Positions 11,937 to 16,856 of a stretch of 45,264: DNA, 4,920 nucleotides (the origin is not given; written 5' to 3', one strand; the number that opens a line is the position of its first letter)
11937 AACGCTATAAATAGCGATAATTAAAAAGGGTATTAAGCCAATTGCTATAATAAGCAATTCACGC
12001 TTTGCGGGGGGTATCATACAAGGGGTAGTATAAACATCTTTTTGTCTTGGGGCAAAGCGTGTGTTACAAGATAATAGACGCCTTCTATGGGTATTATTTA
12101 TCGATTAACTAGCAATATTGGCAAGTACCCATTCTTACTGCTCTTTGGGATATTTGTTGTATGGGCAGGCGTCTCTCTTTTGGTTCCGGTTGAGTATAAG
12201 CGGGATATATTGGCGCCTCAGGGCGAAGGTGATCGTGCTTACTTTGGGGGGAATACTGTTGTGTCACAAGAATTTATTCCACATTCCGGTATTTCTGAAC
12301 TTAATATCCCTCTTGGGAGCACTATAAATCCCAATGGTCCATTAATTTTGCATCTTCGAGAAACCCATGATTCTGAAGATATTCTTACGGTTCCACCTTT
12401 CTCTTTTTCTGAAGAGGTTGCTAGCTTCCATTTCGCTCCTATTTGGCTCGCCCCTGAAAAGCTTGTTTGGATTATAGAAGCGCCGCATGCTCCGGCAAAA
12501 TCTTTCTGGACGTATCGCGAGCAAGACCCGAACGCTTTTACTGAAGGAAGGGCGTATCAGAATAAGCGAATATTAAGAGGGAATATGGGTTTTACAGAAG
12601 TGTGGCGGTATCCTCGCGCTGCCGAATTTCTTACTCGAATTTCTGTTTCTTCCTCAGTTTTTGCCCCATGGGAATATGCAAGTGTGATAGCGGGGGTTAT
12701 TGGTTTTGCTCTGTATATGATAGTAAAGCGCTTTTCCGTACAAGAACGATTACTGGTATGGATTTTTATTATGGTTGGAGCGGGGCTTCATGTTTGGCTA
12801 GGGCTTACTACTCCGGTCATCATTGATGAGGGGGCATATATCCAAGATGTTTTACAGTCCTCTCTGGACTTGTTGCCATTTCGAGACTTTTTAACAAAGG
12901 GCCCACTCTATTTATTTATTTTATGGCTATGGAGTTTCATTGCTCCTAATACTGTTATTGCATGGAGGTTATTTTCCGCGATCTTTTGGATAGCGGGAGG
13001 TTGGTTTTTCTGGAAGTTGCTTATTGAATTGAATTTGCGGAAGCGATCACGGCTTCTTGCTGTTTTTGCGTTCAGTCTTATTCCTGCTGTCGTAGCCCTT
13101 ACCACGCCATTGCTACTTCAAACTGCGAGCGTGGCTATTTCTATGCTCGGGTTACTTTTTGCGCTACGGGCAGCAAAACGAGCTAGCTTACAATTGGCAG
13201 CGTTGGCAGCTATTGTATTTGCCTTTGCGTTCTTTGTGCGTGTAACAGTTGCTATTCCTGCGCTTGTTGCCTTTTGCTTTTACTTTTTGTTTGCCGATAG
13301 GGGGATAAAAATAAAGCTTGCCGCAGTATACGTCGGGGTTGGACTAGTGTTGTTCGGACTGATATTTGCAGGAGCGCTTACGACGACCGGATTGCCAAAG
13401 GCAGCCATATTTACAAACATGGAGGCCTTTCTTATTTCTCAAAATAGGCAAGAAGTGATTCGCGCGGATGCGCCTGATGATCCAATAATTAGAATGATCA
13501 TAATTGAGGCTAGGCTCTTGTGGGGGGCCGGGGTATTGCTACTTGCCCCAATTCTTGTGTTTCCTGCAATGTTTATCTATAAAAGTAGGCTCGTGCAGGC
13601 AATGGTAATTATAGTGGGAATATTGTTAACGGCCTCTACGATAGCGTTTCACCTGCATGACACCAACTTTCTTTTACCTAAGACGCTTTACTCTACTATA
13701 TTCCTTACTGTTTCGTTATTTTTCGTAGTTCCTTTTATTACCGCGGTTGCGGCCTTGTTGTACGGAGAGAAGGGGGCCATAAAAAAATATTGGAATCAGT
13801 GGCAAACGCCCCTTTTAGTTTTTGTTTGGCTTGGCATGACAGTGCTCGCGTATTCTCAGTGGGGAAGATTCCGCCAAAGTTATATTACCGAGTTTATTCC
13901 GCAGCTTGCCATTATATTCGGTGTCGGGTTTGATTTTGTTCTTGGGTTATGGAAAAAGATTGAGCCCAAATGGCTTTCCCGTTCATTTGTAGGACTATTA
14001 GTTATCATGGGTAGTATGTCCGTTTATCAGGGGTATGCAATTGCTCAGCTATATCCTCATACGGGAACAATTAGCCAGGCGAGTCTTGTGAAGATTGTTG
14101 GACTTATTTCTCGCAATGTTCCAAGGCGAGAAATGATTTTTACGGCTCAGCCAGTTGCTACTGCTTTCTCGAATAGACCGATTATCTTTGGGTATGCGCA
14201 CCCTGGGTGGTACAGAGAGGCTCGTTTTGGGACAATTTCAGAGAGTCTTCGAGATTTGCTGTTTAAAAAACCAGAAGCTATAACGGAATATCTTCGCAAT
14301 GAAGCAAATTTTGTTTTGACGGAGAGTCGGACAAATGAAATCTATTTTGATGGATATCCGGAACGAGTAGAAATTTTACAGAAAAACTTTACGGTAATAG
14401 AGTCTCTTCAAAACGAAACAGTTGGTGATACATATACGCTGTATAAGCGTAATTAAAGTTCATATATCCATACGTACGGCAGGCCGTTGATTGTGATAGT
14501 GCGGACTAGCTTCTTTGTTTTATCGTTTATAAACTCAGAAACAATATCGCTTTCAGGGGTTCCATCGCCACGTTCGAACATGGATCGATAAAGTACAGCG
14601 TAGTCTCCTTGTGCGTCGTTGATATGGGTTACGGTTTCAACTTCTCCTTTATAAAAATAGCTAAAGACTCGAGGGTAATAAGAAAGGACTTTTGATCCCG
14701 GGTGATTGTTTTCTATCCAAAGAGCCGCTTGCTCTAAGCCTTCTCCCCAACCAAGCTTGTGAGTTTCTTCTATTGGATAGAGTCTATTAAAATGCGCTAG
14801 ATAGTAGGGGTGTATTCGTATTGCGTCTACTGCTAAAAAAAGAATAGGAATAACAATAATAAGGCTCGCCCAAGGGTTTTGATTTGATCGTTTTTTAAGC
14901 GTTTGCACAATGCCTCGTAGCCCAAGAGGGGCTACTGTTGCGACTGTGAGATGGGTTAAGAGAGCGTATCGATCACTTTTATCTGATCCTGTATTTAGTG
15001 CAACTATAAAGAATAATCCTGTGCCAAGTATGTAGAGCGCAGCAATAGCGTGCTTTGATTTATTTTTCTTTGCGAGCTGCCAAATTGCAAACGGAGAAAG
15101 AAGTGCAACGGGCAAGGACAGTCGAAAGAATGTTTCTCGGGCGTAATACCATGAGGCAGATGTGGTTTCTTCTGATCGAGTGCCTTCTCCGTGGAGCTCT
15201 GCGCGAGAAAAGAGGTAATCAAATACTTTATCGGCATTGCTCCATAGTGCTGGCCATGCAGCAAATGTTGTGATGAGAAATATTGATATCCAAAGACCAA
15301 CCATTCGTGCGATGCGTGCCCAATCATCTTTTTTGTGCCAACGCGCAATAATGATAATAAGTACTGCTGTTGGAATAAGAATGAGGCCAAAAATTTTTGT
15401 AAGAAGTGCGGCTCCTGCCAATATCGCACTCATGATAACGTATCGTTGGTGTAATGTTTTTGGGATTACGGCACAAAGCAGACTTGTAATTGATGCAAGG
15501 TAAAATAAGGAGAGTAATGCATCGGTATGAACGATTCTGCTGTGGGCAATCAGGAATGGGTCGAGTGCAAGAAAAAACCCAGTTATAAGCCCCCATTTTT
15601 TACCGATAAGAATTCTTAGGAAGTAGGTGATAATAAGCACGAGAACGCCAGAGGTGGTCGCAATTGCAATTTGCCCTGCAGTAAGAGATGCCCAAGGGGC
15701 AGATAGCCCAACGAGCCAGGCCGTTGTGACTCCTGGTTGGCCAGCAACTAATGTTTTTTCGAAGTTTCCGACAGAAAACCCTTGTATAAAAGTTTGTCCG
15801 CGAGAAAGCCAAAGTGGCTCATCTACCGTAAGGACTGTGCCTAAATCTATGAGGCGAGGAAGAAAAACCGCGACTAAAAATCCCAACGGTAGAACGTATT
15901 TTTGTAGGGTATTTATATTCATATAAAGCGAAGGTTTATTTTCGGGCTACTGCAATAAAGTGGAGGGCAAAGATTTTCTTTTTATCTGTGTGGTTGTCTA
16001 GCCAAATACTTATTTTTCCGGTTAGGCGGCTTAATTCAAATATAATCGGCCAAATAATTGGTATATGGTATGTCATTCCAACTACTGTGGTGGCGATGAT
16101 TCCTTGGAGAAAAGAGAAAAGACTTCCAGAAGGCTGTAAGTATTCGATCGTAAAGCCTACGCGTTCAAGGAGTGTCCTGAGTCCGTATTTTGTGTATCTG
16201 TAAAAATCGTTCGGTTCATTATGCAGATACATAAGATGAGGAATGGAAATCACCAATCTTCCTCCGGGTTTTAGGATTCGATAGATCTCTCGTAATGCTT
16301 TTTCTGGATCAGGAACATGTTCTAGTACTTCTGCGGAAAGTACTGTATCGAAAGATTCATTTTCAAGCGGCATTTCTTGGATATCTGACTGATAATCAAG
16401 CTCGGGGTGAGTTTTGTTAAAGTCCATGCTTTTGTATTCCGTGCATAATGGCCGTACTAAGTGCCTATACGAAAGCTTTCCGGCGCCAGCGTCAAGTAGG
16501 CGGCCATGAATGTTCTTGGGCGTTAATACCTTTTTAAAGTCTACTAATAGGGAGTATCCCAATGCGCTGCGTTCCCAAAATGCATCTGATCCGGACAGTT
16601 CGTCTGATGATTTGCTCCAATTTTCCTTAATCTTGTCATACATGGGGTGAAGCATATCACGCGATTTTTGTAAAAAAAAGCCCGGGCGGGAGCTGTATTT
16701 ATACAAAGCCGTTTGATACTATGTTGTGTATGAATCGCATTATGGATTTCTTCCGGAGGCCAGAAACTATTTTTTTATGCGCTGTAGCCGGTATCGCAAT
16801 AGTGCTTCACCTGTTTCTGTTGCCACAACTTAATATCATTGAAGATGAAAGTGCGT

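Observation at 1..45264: An island built around 13 GT-C membrane glycosyltransferases and their lipid-sugar donor synthases, lacking the classical polysaccharide export toolkit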

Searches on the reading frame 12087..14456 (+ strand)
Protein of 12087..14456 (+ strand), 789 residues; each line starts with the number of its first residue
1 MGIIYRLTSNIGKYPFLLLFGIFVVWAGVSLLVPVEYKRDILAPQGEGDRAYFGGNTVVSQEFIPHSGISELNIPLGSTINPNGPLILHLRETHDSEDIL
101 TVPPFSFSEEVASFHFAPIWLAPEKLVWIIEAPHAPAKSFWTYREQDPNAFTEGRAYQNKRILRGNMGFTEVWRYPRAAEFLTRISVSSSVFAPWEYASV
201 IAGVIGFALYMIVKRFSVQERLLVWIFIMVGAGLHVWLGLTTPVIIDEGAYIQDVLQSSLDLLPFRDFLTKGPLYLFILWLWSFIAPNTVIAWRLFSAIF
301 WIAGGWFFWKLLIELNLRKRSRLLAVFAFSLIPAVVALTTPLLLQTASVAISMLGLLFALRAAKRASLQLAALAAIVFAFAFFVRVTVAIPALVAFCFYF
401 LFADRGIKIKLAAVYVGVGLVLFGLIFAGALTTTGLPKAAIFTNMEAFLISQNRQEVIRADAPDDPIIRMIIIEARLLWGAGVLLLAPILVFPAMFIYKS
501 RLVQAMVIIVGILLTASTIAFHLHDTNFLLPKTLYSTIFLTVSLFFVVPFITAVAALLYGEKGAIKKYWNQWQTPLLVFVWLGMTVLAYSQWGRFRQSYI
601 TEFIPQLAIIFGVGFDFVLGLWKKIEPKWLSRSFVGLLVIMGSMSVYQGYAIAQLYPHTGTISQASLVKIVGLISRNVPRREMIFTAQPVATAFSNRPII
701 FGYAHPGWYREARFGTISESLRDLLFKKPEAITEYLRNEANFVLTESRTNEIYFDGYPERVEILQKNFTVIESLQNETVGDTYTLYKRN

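Call 5: search_protein_families(library=pfam, proteins=[window:12087-14456:+], max_evalue=0.01)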
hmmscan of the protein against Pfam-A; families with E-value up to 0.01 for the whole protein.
window:12087-14456:+ (789 aa): 1 family
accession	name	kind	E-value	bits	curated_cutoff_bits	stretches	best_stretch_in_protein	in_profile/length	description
PF13231.12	PMT_2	-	1.3e-05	26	26.1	1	271-423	2-152/160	Dolichyl-phosphate-mannose-protein mannosyltransferase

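Call 16: search_protein_families(library=ncbifam, proteins=[window:12087-14456:+], max_evalue=0.01)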
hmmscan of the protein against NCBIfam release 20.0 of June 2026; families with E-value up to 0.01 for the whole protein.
window:12087-14456:+ (789 aa): 1 family
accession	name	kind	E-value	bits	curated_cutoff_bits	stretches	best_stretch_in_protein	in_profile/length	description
NF047440.1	LA3751_2_3_fam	subfamily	0.0017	17.2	200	1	295-427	103-237/460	LA_3751/LA_3752 family putative glycosyltransferase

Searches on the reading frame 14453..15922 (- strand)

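Call 5: search_protein_families(library=pfam, proteins=[window:14453-15922:-], max_evalue=0.01)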
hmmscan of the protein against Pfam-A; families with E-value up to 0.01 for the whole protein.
window:14453-15922:- (489 aa): 2 families
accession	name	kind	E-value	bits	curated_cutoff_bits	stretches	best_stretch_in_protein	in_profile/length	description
PF13231.12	PMT_2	-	5.5e-08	33.6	26.1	1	85-223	26-160/160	Dolichyl-phosphate-mannose-protein mannosyltransferase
PF02366.24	PMT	-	1.4e-06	28.5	22.7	1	89-225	92-230/245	Dolichyl-phosphate-mannose-protein mannosyltransferase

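Call 16: search_protein_families(library=ncbifam, proteins=[window:14453-15922:-], max_evalue=0.01)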
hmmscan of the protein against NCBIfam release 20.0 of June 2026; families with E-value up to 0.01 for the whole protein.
window:14453-15922:- (489 aa): 1 family
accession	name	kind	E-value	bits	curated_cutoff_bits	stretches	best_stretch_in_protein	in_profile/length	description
TIGR03663.1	TIGR03663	subfamily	4e-08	32.7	126.25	1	89-368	78-336/435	flippase activity-associated protein Agl23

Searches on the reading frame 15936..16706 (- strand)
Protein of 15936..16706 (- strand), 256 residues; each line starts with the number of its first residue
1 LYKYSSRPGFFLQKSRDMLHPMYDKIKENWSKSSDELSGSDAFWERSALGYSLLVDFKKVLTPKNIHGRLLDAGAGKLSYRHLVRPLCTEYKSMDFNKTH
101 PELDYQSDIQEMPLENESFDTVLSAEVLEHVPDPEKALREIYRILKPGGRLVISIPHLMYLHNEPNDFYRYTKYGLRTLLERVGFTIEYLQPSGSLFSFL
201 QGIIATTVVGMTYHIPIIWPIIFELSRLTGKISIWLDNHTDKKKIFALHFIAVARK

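Call 6: search_protein_families(library=pfam, proteins=[window:15936-16706:-], max_evalue=0.01)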
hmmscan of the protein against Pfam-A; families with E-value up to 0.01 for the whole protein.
window:15936-16706:- (256 aa): 10 families
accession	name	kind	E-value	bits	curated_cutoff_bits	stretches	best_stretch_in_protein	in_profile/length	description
PF08241.18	Methyltransf_11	-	5.9e-18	65.7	21.2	1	98-153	28-95/95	Methyltransferase domain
PF13489.12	Methyltransf_23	-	1.7e-14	54.3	27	1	61-171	17-145/164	Methyltransferase domain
PF13847.12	Methyltransf_31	-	6.9e-13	49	27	1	106-157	60-113/145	Methyltransferase domain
PF13649.12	Methyltransf_25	-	2.8e-10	41.2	27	1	106-149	52-97/97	Methyltransferase domain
PF08242.18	Methyltransf_12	-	6.2e-10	40.1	30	1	106-151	64-98/98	Methyltransferase domain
PF01209.24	Ubie_methyltran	-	7.1e-08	32.5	20.1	1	106-153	104-151/233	ubiE/COQ5 methyltransferase family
PF20922.3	Anamorsin_N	-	2.1e-05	24.8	27.1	1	107-155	40-89/163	Anamorsin, N-terminal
PF05148.21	Methyltransf_8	-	0.0002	21.8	27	1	89-154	94-157/219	Hypothetical methyltransferase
PF08003.17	Methyltransf_9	-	0.0072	15.8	23.8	0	104-153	169-217/315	Protein of unknown function (DUF1698)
PF05219.18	DREV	-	0.0076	15.8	26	0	65-170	93-205/265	DREV methyltransferase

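Call 55: search_protein_families(library=ncbifam, proteins=[window:15936-16706:-], max_evalue=0.00001)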
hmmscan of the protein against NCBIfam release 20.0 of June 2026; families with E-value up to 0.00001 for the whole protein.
window:15936-16706:- (256 aa): 21 families
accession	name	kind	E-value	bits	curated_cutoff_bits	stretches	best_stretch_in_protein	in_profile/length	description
NF045667.1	MTase_DVU1556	equivalog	1.4e-11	44.3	155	1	70-154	26-120/213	DVU_1556 family methyltransferase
NF008823.0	PRK11873.1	subfamily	3.1e-11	43.3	263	1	106-154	134-182/272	arsenite methyltransferase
NF041537.1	ArsM_AhpD_UU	exception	6.4e-10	38.3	510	1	108-154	135-181/345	arsenite methyltransferase/AhpD domain selenoprotein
NF041536.1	ArsM_DUF2284_UU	exception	1.1e-09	37.2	575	1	106-154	133-181/459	arsenite methyltransferase/DUF2284 domain selenoprotein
NF001244.0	PRK00216.1-5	equivalog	7.3e-09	35.3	216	1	105-153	105-153/236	bifunctional demethylmenaquinone methyltransferase/2-methoxy-6-polyprenyl-1,4-benzoquinol methylase UbiE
TIGR01983.1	UbiG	equivalog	7.4e-09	35.2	102.95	1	102-154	98-152/228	bifunctional 2-polyprenyl-6-hydroxyphenol methylase/3-demethylubiquinol 3-O-methyltransferase UbiG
NF047649.1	MTase_UXPK_star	exception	2.1e-08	33.6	460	1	107-154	135-182/283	methyltransferase/UXPK-star double selenoprotein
TIGR01934.1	MenG_MenH_UbiE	subfamily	4.2e-08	32.8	158.35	1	106-153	94-141/223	ubiquinone/menaquinone biosynthesis methyltransferase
NF040539.1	AST_met_ArsM_2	exception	1.6e-07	31.4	240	1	105-152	115-162/262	putative arsinothricin biosynthesis methyltransferase ArsM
NF001242.0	PRK00216.1-3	equivalog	1.9e-07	30.7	351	1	103-153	124-175/258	bifunctional demethylmenaquinone methyltransferase/2-methoxy-6-polyprenyl-1,4-benzoquinol methylase UbiE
NF001240.0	PRK00216.1-1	equivalog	2.5e-07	30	378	1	106-153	121-168/251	bifunctional demethylmenaquinone methyltransferase/2-methoxy-6-polyprenyl-1,4-benzoquinol methylase UbiE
NF001241.0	PRK00216.1-2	equivalog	2.6e-07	30.5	327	1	107-154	101-148/231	demethylmenaquinone methyltransferase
TIGR02072.1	BioC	equivalog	2.8e-07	30.6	184.95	1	105-161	84-140/244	malonyl-ACP O-methyltransferase BioC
NF052510.1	methyltran_MpqE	exception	2.9e-07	30.1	335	1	106-160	104-161/234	methyl-plastoquinone biosynthesis methyltransferase MpqE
NF001243.0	PRK00216.1-4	equivalog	4.1e-07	29.6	235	1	107-174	105-175/237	demethylmenaquinone methyltransferase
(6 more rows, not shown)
